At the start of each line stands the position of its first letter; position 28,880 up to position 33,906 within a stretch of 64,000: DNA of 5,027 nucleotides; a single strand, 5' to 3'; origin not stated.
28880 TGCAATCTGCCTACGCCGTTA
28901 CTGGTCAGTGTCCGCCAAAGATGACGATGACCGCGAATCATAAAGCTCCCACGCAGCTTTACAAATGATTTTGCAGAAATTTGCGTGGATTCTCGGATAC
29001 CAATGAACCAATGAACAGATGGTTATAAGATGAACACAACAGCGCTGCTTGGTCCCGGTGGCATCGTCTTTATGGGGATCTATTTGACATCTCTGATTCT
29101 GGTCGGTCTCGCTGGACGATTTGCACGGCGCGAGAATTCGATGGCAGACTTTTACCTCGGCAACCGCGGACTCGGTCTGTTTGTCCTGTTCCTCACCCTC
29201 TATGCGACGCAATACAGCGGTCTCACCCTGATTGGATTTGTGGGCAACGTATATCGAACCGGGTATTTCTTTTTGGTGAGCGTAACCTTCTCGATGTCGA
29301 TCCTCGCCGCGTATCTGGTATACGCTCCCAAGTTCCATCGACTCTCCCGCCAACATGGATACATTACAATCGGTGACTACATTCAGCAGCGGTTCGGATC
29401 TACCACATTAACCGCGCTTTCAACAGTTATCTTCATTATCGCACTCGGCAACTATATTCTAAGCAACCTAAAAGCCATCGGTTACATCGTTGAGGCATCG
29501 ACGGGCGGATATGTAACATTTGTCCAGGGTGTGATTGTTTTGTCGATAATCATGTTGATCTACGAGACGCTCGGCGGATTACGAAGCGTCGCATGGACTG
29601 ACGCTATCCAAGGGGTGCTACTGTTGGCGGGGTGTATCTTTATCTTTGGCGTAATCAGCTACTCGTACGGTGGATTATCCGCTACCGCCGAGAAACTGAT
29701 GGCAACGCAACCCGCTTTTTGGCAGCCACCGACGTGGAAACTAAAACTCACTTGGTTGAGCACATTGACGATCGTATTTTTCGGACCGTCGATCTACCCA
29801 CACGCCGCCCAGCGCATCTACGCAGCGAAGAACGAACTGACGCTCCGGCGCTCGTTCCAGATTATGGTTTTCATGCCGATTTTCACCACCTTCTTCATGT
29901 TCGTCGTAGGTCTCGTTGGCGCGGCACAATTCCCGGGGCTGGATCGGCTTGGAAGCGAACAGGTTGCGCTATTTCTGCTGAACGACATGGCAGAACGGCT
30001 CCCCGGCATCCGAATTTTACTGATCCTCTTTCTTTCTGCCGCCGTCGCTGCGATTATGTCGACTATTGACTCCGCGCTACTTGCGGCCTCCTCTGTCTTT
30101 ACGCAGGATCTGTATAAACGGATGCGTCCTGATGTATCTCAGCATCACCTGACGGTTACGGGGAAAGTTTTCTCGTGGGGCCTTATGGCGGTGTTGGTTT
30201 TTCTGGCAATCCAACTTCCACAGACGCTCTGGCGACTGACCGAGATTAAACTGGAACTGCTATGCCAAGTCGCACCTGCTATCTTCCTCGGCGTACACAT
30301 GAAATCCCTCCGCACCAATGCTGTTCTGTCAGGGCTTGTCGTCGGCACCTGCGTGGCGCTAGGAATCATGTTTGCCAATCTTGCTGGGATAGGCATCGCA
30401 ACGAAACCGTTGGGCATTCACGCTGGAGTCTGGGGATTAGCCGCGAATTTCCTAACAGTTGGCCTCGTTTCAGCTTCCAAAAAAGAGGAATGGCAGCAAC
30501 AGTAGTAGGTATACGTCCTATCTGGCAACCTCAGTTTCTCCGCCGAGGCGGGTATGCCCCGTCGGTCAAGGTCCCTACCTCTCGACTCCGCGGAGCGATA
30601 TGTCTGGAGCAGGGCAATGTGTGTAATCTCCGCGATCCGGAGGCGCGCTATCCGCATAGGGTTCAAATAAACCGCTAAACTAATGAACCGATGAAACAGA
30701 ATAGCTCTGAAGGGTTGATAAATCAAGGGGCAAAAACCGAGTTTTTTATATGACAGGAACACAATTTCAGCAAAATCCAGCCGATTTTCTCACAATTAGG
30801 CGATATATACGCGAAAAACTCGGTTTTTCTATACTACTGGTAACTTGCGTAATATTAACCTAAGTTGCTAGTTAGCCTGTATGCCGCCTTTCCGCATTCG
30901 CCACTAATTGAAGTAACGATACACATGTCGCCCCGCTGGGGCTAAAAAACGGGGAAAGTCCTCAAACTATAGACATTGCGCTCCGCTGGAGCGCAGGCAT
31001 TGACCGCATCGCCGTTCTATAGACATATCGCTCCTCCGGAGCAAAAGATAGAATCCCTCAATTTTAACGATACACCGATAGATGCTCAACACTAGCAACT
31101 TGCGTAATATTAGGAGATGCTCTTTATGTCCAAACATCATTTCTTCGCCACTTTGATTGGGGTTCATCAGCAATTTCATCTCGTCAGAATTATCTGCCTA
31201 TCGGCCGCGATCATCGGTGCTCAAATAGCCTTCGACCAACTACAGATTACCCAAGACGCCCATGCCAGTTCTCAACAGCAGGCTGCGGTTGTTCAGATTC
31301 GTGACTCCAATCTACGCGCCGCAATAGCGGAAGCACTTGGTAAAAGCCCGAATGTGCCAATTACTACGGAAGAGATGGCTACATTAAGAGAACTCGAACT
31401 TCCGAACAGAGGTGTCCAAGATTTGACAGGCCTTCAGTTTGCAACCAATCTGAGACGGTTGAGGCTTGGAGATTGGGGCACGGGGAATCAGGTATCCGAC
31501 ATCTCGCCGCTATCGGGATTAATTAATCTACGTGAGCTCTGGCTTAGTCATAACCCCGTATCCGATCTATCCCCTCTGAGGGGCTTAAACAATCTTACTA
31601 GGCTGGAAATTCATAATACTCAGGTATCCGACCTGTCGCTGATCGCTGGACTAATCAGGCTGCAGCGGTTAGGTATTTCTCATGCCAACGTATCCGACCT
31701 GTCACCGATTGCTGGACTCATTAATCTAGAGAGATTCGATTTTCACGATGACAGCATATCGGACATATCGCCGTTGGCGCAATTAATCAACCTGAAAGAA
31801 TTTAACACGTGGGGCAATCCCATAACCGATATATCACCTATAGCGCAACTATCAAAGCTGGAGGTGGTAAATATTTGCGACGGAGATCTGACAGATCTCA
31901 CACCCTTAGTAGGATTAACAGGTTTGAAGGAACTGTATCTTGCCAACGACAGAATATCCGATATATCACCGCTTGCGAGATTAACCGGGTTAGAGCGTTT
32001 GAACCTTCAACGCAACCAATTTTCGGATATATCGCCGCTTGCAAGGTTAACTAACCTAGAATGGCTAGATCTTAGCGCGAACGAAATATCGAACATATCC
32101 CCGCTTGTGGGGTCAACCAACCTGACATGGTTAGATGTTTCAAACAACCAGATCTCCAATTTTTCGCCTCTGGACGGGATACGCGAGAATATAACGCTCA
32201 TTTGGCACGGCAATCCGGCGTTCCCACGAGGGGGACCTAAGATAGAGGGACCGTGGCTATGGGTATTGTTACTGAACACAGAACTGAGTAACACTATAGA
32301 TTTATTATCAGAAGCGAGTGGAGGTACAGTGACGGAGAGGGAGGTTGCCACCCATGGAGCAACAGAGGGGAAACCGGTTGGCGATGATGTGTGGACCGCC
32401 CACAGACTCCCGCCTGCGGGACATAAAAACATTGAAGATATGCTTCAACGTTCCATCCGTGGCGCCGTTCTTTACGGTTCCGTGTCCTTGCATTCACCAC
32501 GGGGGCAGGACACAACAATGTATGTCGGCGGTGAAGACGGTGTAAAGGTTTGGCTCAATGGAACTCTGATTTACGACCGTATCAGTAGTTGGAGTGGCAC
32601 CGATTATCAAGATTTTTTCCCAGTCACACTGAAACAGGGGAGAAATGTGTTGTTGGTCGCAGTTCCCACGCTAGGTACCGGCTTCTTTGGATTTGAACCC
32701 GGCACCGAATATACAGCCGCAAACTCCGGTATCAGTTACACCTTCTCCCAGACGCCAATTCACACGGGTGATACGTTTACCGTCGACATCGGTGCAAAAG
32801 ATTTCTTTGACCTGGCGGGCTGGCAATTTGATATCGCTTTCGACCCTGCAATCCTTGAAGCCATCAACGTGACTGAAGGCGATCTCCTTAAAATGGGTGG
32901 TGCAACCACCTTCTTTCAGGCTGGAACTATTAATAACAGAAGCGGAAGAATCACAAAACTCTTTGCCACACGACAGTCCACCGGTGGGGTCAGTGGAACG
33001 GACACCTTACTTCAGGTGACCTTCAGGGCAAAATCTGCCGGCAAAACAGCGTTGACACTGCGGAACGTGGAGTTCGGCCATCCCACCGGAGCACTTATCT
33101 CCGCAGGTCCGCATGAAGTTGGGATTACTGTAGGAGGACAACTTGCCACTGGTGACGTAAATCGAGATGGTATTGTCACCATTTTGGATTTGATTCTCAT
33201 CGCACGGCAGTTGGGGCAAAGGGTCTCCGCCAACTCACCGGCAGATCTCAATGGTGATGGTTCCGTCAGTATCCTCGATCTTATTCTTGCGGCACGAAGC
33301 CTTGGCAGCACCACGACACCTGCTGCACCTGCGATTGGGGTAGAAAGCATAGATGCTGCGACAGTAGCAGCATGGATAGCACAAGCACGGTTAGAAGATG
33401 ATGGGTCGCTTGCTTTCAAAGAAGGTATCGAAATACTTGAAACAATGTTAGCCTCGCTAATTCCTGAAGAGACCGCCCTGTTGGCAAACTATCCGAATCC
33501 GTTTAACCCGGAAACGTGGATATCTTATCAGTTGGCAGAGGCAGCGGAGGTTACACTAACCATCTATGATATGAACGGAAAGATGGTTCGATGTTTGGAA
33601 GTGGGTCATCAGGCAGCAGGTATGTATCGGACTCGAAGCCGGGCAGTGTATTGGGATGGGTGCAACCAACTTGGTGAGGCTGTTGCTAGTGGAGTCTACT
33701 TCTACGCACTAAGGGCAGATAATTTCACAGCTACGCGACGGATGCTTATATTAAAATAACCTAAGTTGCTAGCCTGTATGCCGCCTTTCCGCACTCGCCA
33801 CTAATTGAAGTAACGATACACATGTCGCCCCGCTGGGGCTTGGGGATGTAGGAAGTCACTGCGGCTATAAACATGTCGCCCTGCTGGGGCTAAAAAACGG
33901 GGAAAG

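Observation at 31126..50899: Enzyme-free cohesin-dockerin system: five LRR proteins that each carry both a cohesin and a dockerin, plus a free two-cohesin scaffoldin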

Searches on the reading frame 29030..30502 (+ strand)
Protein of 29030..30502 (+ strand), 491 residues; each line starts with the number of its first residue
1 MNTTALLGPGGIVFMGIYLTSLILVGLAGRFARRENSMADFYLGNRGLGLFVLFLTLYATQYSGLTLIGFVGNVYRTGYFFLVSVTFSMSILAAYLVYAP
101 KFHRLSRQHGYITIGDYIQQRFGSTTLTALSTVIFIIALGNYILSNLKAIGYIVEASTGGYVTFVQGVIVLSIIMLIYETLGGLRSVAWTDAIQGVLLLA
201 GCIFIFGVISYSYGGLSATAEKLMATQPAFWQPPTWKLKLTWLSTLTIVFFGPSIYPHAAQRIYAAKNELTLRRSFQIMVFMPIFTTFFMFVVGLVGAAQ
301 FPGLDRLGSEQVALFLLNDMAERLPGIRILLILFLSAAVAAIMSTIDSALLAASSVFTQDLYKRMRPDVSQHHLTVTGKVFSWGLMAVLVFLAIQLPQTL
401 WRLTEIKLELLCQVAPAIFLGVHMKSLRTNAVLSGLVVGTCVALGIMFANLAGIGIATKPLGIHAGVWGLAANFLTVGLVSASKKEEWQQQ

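Call 5: search_protein_families(library=pfam, proteins=[window:29030-30502:+], max_evalue=0.01)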
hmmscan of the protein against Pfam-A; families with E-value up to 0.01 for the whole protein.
window:29030-30502:+ (491 aa): 1 family
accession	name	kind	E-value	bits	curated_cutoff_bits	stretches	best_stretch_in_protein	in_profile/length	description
PF00474.23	SSF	-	3.5e-50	171.5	22.8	1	41-439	1-406/406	Sodium:solute symporter family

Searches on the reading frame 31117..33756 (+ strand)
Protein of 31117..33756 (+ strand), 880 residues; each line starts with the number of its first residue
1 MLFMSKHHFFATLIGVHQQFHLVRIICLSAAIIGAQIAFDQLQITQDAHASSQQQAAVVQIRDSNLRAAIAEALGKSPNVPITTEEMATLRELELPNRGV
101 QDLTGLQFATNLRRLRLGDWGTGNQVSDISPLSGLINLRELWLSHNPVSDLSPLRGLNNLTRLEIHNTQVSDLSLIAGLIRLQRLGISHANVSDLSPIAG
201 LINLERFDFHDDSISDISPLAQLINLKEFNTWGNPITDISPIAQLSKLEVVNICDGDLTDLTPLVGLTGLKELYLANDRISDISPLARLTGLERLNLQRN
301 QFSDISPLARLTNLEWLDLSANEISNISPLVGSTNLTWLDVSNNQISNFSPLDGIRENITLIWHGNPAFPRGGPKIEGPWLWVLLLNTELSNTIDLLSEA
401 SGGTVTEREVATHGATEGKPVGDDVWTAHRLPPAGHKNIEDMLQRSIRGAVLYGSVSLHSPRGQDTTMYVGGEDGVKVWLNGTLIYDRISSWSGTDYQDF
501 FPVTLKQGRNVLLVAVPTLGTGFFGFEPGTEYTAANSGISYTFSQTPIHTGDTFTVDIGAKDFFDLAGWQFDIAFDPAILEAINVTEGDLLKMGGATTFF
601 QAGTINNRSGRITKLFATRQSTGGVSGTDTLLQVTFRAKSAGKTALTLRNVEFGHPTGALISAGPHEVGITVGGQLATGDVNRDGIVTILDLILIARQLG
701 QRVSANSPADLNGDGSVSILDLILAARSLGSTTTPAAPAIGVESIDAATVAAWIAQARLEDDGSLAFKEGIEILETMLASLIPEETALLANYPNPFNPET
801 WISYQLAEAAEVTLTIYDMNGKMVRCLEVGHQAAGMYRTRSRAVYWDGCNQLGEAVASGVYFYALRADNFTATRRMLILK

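Call 3: search_protein_families(library=pfam, proteins=[window:31117-33756:+], max_evalue=0.01)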
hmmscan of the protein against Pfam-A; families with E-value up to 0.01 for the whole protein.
window:31117-33756:+ (880 aa): 14 families
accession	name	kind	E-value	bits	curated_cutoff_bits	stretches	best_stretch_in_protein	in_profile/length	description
PF12799.13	LRR_4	-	5e-42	141.4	27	5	137-174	2-40/44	Leucine Rich repeats (2 copies)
PF13855.12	LRR_8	-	2.7e-14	53.1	27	2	291-346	2-61/61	Leucine rich repeat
PF00963.24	Cohesin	-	1.3e-10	42.1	24.1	1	549-645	11-108/139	Cohesin domain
PF13860.13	FlgD_ig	-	1.8e-09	37.9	27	1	804-867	16-75/79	FlgD Ig-like domain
PF00404.24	Dockerin_1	-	3e-09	37.4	22.9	1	679-724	2-51/57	Dockerin type I domain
PF23211.1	LRR_LRWD1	-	8.5e-09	35.8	28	0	278-368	13-98/190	Leucine-rich repeat and WD repeat-containing protein 1, LRR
PF23952.1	LRR_EndoS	-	6.7e-08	33.2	27.9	1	91-188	26-114/116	Endo-beta-N-acetylglucosaminidase EndoS LRR domain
PF23598.1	LRR_14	-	1.5e-07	31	40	1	106-326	18-253/353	Leucine-rich repeat region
PF00560.39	LRR_1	-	3.1e-06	26.7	20.6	0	335-351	1-17/23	Leucine Rich Repeat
PF18962.6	Por_Secre_tail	-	7.2e-06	26.6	27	1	792-877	2-74/75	Secretion system C-terminal sorting domain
PF14580.12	LRR_9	-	1.2e-05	25.4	30.5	1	225-326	20-127/175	Leucine-rich repeat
PF25019.1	LRR_R13L1-DRL21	-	0.0014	19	27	0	103-167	62-126/127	R13L1/DRL21 LRRs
PF13585.12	CHU_C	-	0.0037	17.8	27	0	806-868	23-73/86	CHU_C Type IX secretion signal domain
PF24048.1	LRR_NXF1-5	-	0.0072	16.3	30.5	0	80-150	46-118/142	NXF1/2/3/5 leucine-rich repeat domain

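Call 14: search_protein_families(library=ncbifam, proteins=[window:31117-33756:+], max_evalue=0.01)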
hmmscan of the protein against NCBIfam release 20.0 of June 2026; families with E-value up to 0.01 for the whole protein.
window:31117-33756:+ (880 aa): 15 families
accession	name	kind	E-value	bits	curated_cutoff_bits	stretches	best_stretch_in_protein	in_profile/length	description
NF033189.1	internalin_A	exception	3.2e-55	187.8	1600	2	203-356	164-316/799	class 1 internalin InlA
NF033188.1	internalin_H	exception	2e-54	185.2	1050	2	208-354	104-250/548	InlH/InlC2 family class 1 internalin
NF033190.2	inl_like_NEAT_1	exception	3.4e-38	131.5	1275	2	86-253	327-489/754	NEAT domain-containing leucine-rich repeat protein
NF033186.1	internalin_K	exception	4.5e-15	55.1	1100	1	28-233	12-218/604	class 1 internalin InlK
NF047464.1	FibnectbindLIC11051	equivalog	1.5e-10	40.2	1000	1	131-348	438-664/685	LIC_11051 family fibronectin-binding protein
TIGR04183.1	Por_Secre_tail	domain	5.1e-08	32.8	23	1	792-878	2-71/72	T9SS type A sorting domain-containing protein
NF033707.1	T9SS_sortase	equivalog_domain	1.2e-07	29.8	420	1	789-867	999-1077/1095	type IX secretion system sortase PorU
NF033187.0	internalin_J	exception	2.7e-07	29.2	1700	1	202-346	93-275/846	class 1 internalin InlJ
NF041351.1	XopL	equivalog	3.1e-07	29.5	500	3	133-298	94-255/497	type III secretion system leucine-rich repeat domain-containing effector XopL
NF005176.1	PRK06655.1-1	equivalog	1.2e-06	28.5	230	1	808-868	95-150/197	flagellar hook assembly protein FlgD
NF052323.1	T9SSA_dep_M6i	equivalog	2.3e-06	25.9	600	1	782-871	953-1030/1043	T9SS-dependent M6-like inactivated metalloprotease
NF009276.0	PRK12633.1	equivalog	1.1e-05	25.3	383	1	807-868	126-182/234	flagellar basal body rod modification protein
NF038113.1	T9SSA_dep_M36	equivalog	5.4e-05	21.5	885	1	787-829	791-833/869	T9SS-dependent M36 family metallopeptidase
NF052228.1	T9SS_PorZ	equivalog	0.00086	17.8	260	1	790-865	674-740/757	type IX secretion system anionic LPS delivery protein PorZ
NF041381.1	XopAC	subfamily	0.0051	15.6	450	1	242-330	109-202/451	XopAC/AvrAC family type III secretion system effector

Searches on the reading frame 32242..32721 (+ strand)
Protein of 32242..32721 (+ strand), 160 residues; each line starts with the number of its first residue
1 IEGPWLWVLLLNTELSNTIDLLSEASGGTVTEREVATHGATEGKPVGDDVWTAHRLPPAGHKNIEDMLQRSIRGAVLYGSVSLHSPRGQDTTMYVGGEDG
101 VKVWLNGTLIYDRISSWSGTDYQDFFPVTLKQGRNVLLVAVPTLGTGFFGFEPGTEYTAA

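Call 27: search_protein_families(library=pfam, proteins=[window:32242-32721:+], max_evalue=10)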
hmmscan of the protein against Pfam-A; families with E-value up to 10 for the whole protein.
window:32242-32721:+ (160 aa): 1 family
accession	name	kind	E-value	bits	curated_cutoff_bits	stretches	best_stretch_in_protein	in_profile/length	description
PF13364.12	BetaGal_ABD2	-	0.036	15.2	23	1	96-145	60-110/112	Beta-galactosidase second all-beta domain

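Call 63: search_solved_structures(query=window:32242-32721:+, max_evalue=10)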
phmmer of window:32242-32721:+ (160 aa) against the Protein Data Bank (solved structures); distinct sequences matched with E-value up to 10: 14.
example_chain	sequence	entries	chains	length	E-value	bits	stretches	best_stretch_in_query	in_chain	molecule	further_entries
6qe7_A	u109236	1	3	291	1.2e-05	28.6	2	86-125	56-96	Anti-sigma-I factor RsgI3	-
6qdi_A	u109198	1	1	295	0.00042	23.5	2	88-149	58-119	PA14 domain-containing protein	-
8prj_A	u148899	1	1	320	0.012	18.8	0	79-102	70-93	v31Bagel8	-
8pra_A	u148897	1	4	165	0.02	18.1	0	79-102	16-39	Cell surface protein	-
8prs_A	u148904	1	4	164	0.022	17.9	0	79-102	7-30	nvBagel4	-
8prd_A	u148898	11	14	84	0.28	14.4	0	79-102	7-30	Cell surface protein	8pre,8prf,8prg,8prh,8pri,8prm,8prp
8pro_A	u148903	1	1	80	0.3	14.3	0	79-102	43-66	Cell surface protein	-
8yx9_H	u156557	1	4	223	0.32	14.2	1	50-126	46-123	Dacetuzumab, Heavy chain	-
2yrn_A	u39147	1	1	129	0.33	14.2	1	26-80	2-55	Neuron navigator 2 isoform 4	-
8pr9_A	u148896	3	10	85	0.46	13.7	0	79-102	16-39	Cell surface protein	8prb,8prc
6tjd_A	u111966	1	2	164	0.54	13.4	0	87-104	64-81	Cake4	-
6tje_A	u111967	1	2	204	0.63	13.2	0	87-103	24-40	Cake5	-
6tjc_A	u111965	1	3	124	0.78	12.9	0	87-105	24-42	Cake3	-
6tjf_A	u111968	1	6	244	1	12.5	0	87-103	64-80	Cake6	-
